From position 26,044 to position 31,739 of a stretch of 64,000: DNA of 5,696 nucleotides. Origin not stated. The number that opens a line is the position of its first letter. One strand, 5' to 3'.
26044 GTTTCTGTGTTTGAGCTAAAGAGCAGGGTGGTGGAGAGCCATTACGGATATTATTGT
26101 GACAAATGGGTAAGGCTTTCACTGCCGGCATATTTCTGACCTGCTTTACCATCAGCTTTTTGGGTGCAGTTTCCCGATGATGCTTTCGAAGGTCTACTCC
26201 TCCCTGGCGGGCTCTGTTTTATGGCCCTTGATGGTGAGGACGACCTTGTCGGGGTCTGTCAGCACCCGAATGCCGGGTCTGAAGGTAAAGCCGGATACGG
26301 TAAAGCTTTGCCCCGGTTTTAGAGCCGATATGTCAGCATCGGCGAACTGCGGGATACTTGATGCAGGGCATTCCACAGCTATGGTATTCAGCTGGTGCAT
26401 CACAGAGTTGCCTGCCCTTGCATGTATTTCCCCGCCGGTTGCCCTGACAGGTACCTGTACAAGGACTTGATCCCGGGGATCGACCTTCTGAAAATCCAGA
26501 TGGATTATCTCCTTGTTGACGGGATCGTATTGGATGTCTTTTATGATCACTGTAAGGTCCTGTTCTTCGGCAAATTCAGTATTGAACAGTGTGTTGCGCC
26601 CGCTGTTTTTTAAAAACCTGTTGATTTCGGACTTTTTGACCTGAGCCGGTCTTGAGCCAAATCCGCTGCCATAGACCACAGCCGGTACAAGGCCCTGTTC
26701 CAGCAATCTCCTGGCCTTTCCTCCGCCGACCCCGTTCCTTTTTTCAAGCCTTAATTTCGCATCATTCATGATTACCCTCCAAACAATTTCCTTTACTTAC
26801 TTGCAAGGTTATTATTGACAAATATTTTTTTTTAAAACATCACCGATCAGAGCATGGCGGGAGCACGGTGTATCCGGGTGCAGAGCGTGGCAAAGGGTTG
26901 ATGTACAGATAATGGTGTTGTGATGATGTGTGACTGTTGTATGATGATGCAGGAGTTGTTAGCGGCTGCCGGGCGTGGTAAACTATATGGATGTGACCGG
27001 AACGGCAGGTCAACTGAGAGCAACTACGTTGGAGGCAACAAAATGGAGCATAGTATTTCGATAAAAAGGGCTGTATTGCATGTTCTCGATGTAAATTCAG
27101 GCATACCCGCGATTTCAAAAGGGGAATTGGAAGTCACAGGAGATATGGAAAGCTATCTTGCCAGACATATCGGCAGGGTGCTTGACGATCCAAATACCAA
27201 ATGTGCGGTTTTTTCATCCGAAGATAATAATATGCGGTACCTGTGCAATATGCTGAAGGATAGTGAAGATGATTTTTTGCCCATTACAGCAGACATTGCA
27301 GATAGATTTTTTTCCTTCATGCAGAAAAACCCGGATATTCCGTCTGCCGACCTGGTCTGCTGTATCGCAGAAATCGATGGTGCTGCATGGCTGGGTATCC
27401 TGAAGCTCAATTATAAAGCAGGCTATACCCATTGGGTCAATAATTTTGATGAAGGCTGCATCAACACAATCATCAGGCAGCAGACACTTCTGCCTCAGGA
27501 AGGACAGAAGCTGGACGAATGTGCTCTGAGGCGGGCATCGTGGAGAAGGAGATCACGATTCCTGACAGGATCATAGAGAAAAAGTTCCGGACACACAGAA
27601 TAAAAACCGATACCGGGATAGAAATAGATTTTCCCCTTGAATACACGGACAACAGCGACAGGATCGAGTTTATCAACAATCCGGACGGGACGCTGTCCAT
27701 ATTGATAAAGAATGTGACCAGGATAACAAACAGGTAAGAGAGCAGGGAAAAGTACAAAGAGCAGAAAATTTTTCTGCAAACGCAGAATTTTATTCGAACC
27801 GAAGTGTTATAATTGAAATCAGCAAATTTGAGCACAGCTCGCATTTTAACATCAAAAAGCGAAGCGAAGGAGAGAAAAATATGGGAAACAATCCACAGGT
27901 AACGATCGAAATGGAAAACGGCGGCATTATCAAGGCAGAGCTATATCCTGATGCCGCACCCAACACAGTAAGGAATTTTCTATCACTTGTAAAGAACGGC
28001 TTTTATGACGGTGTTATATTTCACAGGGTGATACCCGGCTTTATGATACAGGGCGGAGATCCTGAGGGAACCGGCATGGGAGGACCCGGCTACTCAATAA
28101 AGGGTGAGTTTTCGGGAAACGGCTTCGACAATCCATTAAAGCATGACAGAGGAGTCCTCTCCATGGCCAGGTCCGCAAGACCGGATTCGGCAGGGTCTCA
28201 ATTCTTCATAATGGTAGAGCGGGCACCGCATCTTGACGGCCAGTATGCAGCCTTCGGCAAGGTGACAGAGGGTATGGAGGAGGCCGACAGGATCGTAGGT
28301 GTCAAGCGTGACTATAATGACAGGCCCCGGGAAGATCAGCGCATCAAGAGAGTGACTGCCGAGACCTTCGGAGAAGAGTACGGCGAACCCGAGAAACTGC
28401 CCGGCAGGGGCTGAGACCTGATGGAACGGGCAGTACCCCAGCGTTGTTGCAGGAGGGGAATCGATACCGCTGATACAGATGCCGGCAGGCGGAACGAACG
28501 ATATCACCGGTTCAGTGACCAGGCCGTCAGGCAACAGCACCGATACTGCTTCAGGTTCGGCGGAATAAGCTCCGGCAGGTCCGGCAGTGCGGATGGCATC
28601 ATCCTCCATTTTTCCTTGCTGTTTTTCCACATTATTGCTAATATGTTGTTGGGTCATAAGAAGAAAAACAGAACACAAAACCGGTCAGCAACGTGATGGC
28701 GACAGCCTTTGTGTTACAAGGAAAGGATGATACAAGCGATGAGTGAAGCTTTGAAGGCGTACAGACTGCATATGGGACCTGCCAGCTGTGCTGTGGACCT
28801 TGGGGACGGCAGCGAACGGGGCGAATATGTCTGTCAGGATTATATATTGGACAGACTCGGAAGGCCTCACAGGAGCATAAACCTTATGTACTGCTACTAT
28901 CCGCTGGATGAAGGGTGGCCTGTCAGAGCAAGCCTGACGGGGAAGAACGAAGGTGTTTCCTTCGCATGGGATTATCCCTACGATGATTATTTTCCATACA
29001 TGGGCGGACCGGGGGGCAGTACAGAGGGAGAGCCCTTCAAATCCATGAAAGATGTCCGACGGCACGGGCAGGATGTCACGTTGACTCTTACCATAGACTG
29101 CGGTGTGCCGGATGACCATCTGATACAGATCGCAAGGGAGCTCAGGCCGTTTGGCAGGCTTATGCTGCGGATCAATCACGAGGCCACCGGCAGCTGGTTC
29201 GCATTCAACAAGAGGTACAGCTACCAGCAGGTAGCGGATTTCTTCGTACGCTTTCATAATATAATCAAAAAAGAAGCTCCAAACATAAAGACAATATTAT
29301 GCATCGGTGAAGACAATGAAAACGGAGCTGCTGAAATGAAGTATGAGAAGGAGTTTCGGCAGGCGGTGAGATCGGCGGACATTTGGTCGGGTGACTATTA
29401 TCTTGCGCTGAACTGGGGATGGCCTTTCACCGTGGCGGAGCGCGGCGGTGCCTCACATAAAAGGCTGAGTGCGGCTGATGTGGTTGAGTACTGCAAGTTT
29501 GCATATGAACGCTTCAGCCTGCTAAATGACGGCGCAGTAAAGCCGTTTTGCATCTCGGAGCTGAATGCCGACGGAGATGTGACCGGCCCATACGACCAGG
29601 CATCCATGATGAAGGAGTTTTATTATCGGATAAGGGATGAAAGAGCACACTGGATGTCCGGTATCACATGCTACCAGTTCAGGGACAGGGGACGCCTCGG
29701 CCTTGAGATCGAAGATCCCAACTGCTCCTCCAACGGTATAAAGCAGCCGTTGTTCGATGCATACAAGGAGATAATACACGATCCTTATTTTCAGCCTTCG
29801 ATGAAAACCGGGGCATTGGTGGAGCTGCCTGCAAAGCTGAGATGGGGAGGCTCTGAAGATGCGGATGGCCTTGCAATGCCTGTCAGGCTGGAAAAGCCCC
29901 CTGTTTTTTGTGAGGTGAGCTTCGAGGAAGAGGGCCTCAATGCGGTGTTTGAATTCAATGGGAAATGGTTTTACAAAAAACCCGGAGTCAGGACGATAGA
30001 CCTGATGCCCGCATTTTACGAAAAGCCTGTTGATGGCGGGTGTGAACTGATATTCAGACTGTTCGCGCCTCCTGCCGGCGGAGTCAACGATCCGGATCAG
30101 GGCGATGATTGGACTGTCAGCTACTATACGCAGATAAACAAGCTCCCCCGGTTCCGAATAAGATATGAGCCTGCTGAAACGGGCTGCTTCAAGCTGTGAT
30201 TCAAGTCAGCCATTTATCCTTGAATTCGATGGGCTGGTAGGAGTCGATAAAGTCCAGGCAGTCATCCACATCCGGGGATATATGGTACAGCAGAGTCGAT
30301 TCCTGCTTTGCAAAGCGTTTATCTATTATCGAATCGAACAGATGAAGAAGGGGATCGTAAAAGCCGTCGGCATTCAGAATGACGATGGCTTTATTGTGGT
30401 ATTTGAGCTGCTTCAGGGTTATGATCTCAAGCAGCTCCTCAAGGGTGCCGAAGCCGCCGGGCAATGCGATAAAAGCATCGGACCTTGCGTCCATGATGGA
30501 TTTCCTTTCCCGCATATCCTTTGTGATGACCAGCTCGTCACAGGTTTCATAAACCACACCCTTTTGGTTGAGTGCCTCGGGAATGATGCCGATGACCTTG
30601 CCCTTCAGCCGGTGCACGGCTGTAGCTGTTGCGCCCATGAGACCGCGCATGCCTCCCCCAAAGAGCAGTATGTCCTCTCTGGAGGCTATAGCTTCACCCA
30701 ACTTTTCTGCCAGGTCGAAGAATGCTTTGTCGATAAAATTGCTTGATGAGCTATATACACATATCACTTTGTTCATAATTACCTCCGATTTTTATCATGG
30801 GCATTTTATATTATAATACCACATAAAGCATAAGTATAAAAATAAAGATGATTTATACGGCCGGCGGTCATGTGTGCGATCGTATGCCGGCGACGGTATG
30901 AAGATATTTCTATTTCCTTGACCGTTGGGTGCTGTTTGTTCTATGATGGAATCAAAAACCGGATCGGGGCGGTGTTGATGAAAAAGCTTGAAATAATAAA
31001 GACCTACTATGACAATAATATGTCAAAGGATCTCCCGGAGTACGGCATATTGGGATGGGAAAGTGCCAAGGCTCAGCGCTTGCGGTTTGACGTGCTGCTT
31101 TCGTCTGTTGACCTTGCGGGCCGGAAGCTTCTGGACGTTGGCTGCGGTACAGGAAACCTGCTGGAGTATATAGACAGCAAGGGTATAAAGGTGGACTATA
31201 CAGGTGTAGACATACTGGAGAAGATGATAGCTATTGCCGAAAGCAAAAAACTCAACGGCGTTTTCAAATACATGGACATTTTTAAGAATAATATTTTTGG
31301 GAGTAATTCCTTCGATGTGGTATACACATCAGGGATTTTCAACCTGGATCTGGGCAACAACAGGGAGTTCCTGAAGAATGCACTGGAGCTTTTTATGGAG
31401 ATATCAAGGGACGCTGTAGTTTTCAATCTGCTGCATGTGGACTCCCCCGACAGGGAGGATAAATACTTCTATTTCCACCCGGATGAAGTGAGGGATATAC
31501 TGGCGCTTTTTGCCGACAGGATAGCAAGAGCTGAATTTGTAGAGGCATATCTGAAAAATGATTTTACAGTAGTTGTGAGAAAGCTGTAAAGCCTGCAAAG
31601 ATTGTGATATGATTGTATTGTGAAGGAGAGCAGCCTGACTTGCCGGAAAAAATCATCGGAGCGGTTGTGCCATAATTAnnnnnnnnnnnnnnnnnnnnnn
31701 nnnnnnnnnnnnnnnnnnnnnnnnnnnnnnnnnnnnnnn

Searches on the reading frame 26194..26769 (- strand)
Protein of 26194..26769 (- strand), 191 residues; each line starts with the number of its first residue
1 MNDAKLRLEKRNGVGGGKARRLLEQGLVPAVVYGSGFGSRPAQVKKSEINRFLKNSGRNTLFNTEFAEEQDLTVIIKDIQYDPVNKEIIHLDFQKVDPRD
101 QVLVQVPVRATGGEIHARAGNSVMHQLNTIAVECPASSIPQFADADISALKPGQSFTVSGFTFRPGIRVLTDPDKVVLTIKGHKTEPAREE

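Call 37: search_protein_families(library=pfam, proteins=[window:26194-26769:-], max_evalue=0.001)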
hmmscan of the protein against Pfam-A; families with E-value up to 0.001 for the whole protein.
window:26194-26769:- (191 aa): 2 families
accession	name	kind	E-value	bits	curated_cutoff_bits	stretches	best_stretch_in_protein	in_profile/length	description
PF01386.24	Ribosomal_L25p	-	6.9e-22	78.2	23.6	1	6-93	1-82/82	Ribosomal L25p family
PF14693.11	Ribosomal_TL5_C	-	5.2e-17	62.4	27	1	102-182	2-82/84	Ribosomal protein TL5, C-terminal domain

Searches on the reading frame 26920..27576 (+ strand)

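Call 37: search_protein_families(library=pfam, proteins=[window:26920-27576:+], max_evalue=0.001)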
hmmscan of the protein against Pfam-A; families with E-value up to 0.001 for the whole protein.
window:26920-27576:+ (218 aa): 1 family
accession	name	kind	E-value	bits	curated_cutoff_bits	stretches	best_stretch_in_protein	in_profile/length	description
PF04245.18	NA37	-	7.1e-21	75.4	24.6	1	52-202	1-150/325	37-kD nucleoid-associated bacterial protein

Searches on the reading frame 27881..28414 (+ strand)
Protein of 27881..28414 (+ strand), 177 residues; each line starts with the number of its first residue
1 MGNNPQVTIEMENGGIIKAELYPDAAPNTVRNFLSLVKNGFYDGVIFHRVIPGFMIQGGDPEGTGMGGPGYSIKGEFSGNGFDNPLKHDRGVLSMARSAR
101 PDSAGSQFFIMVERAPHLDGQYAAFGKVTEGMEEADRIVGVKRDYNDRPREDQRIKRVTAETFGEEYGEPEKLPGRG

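Call 47: search_protein_families(library=pfam, proteins=[window:27881-28414:+], max_evalue=0.0001)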
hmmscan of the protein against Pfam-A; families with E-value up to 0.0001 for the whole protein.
window:27881-28414:+ (177 aa): 1 family
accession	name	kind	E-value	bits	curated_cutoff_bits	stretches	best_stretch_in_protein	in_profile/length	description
PF00160.26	Pro_isomerase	-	8.2e-50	169.6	21.7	1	7-159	2-158/159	Cyclophilin type peptidyl-prolyl cis-trans isomerase/CLD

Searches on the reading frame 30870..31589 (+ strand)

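Call 47: search_protein_families(library=pfam, proteins=[window:30870-31589:+], max_evalue=0.0001)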
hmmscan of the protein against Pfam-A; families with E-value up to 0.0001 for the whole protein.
window:30870-31589:+ (239 aa): 6 families
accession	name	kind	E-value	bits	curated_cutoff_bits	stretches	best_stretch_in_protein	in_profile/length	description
PF13649.12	Methyltransf_25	-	7.6e-12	46.2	27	1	88-172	2-90/97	Methyltransferase domain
PF08241.18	Methyltransf_11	-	7.2e-10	39.8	21.2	1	88-158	1-71/95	Methyltransferase domain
PF08242.18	Methyltransf_12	-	8.1e-10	39.7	30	1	88-172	1-89/98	Methyltransferase domain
PF13847.12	Methyltransf_31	-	1.2e-09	38.4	27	1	84-174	4-100/145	Methyltransferase domain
PF13489.12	Methyltransf_23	-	5.3e-08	33.2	27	1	80-154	19-88/164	Methyltransferase domain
PF07021.18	MetW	-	2.4e-06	27.8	21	1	83-172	13-99/193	Methionine biosynthesis protein MetW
